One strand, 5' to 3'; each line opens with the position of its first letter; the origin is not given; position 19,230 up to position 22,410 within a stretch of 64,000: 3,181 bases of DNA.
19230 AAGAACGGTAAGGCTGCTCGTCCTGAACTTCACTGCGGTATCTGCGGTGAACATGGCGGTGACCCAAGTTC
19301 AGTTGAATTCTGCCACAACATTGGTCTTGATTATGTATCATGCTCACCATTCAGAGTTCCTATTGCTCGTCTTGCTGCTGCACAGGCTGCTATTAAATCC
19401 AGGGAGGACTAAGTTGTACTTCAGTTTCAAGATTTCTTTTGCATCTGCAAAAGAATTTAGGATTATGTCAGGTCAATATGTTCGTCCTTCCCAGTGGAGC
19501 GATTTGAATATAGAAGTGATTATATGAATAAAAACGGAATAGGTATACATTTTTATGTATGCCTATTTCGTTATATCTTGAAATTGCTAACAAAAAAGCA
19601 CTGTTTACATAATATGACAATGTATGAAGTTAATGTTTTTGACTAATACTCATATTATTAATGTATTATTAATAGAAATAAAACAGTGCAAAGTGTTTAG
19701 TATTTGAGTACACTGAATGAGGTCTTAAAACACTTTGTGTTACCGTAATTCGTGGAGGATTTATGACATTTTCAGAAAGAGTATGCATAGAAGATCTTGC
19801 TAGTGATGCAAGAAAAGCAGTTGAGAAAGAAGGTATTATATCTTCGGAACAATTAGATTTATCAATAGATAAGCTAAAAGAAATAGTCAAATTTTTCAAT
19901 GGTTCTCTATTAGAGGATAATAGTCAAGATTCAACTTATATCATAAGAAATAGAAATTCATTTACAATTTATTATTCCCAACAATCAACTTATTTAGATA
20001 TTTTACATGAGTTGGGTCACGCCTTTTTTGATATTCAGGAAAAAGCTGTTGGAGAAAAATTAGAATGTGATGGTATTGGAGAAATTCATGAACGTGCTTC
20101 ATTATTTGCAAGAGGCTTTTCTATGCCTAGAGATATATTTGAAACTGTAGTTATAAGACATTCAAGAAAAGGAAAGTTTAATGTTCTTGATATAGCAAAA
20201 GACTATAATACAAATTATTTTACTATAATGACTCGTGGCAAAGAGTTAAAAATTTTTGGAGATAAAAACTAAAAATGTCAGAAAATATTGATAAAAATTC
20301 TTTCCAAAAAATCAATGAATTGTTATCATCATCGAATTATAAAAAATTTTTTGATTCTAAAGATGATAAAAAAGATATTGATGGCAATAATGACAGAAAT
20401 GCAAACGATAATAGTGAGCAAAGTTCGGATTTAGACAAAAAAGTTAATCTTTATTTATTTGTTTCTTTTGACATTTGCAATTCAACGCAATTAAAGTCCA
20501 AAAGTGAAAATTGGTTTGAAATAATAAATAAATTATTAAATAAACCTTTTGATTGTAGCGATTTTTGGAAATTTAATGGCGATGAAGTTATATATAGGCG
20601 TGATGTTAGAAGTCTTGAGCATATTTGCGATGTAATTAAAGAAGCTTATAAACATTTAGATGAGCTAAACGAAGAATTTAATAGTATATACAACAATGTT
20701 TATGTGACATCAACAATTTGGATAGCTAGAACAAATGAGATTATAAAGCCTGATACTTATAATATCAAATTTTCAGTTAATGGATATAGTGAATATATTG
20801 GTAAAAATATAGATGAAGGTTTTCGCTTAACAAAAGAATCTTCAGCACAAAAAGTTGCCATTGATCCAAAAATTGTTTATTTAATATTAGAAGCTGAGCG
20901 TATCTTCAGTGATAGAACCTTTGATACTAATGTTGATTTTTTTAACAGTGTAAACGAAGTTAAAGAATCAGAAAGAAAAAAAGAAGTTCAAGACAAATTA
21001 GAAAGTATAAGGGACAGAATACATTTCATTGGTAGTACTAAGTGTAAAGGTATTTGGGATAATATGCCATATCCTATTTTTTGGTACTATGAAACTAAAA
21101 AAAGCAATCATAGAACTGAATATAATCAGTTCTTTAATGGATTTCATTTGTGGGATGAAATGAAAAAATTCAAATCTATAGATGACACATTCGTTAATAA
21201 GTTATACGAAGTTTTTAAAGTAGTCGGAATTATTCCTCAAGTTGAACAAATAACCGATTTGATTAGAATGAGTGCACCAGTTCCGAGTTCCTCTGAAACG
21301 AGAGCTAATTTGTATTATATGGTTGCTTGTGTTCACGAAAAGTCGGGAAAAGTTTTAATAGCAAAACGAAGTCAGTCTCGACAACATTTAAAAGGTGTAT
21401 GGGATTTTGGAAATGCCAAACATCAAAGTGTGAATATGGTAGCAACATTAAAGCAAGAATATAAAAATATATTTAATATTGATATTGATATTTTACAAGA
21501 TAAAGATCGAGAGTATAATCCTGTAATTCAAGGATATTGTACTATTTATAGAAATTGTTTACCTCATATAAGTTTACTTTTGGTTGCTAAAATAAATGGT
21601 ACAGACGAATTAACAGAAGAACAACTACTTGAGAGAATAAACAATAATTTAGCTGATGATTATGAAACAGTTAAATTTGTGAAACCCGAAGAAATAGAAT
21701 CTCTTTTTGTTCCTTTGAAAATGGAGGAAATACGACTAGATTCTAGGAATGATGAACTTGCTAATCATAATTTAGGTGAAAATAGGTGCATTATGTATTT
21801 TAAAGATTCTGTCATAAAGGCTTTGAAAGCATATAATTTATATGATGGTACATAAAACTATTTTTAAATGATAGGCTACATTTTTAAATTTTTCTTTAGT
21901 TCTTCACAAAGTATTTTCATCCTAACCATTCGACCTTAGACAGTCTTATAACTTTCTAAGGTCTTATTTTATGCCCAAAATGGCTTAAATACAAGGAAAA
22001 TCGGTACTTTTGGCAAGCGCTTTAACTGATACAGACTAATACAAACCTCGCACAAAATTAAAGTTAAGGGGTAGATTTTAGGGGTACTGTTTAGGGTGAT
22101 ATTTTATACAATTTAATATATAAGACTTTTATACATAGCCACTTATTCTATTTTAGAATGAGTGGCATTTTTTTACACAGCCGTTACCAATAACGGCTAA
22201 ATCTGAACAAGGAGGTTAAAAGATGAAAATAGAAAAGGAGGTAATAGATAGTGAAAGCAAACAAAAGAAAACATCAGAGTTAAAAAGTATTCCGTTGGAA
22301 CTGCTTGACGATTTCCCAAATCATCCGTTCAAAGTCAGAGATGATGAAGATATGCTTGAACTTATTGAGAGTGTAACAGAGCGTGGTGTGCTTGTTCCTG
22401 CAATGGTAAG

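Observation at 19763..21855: Stand-alone two-gene module: ImmA-like protease coupled to a cyclase-like/Nudix-like fusion protein (candidate novel nucleotide-signalling or defence system)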

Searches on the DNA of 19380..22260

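Call 92: search_rna_families(source=window, start=19380, end=22260, threshold=evalue, max_evalue=1)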
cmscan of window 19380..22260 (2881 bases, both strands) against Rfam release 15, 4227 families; matches with E-value up to 1: 4.
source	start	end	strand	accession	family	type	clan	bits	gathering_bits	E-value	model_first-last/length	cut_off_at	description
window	22103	22180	-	RF02861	IR_84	Gene; sRNA;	-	26.5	51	0.1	1-186/186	no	Neisseria sRNA 84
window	20257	20307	+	RF00217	SNORD20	Gene; snRNA; snoRNA; CD-box;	-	23.1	43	0.88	1-80/80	no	Small nucleolar RNA SNORD20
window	20572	20640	+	RF00218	SNORD46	Gene; snRNA; snoRNA; CD-box;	CL00061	20.9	40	0.27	1-104/104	no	Small nucleolar RNA SNORD46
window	21218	21262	+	RF03904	MIR7991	Gene; miRNA;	-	19.8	58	0.99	1-47/47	no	MIR7991 microRNA precursor family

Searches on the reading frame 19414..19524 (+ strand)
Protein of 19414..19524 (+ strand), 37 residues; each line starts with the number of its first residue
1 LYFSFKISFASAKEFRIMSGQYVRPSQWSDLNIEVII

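Call 103: search_protein_families(library=ncbifam, proteins=[window:19414-19524:+], max_evalue=10)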
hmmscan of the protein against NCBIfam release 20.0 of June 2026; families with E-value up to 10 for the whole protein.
seq(37 aa): 0 families

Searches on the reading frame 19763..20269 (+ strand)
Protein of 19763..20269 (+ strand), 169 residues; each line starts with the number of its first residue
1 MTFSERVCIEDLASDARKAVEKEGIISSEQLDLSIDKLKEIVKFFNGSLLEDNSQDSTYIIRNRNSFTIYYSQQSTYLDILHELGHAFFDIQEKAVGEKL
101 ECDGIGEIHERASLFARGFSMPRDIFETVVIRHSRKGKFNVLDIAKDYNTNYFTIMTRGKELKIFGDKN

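Call 3: search_protein_families(library=pfam, proteins=[window:19763-20269:+], max_evalue=1)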
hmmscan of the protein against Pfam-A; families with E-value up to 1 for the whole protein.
window:19763-20269:+ (169 aa): 1 family
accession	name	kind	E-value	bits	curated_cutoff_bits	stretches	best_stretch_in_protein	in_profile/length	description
PF06114.19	Peptidase_M78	-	0.014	15.6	22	1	79-130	45-96/123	IrrE N-terminal-like domain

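Call 4: search_protein_families(library=padloc, proteins=[window:19763-20269:+], max_evalue=1)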
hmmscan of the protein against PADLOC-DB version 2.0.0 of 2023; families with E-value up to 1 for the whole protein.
window:19763-20269:+ (169 aa): 7 families
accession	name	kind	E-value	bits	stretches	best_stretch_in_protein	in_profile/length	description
PDLC03944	RmrA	-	1.2e-06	25.8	1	19-165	152-286/384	-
PDLC03947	RmrA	-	1.5e-06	25.3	1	75-167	207-295/383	-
PDLC03948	RmrA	-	0.00017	18.6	1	72-165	203-292/397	-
PDLC04141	capP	-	0.00034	18.2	1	39-151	38-142/242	capP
PDLC03951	RmrA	-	0.0012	15.8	1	78-167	207-290/400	-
PDLC03952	RmrA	-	0.0022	14.9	1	78-168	222-308/395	-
PDLC03950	RmrA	-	0.0081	13.2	1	72-129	192-247/369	-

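Call 5: search_protein_families(library=ncbifam, proteins=[window:19763-20269:+], max_evalue=1)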
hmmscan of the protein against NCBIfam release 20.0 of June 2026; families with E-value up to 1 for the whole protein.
window:19763-20269:+ (169 aa): 1 family
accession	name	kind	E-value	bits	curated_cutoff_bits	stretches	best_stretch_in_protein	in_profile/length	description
NF052239.1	antitox_spr1629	equivalog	0.001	18.2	335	1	77-165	209-296/377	spr1629 family repressor/antitoxin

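Call 58: search_solved_structures(query=A3, max_evalue=1, show_alignments=2)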
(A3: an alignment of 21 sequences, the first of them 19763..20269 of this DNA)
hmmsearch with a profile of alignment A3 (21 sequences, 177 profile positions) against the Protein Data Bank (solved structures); distinct sequences matched with E-value up to 1: 26.
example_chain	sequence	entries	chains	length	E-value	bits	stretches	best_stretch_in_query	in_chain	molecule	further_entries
7t5t_A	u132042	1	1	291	3.6e-10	42.9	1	71-166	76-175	CapP toxin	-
9vzy_A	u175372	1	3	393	3.6e-07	33.1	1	86-176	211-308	HTH cro/C1-type domain-containing protein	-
3dte_A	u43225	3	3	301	2.1e-05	27.4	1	72-140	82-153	IrrE protein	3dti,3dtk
8slm_A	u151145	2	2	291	0.00086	22.2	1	79-141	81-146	Zn dependent hydrolase fused to HTH domain, IrrE ortholog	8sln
6d2s_A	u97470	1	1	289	0.0055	19.5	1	123-173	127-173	HTH-type transcriptional regulator PrpR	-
6cz6_A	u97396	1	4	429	0.0095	18.8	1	123-173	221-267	HTH-type transcriptional regulator PrpR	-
6cyy_A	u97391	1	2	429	0.0095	18.8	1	123-173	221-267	HTH-type transcriptional regulator PrpR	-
6cyj_A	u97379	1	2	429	0.0095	18.8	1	123-173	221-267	HTH-type transcriptional regulator PrpR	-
6n7m_A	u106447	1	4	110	0.056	16.3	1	9-79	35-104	Hypothetical Protein CD630_05490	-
6mos_A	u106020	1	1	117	0.13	15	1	124-166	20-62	Thioredoxin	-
7q3y_A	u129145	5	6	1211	0.2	14.5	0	69-147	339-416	Angiotensin-converting enzyme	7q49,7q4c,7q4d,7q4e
9clx_A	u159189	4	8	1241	0.21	14.4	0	69-147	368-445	Angiotensin-converting enzyme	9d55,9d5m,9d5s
9ekk_A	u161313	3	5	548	0.32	13.8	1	39-104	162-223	IgA protease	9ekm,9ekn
9qdh_A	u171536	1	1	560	0.34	13.7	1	39-104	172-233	IgA protease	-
4ka8_A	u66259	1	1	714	0.44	13.3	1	85-127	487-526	Oligopeptidase A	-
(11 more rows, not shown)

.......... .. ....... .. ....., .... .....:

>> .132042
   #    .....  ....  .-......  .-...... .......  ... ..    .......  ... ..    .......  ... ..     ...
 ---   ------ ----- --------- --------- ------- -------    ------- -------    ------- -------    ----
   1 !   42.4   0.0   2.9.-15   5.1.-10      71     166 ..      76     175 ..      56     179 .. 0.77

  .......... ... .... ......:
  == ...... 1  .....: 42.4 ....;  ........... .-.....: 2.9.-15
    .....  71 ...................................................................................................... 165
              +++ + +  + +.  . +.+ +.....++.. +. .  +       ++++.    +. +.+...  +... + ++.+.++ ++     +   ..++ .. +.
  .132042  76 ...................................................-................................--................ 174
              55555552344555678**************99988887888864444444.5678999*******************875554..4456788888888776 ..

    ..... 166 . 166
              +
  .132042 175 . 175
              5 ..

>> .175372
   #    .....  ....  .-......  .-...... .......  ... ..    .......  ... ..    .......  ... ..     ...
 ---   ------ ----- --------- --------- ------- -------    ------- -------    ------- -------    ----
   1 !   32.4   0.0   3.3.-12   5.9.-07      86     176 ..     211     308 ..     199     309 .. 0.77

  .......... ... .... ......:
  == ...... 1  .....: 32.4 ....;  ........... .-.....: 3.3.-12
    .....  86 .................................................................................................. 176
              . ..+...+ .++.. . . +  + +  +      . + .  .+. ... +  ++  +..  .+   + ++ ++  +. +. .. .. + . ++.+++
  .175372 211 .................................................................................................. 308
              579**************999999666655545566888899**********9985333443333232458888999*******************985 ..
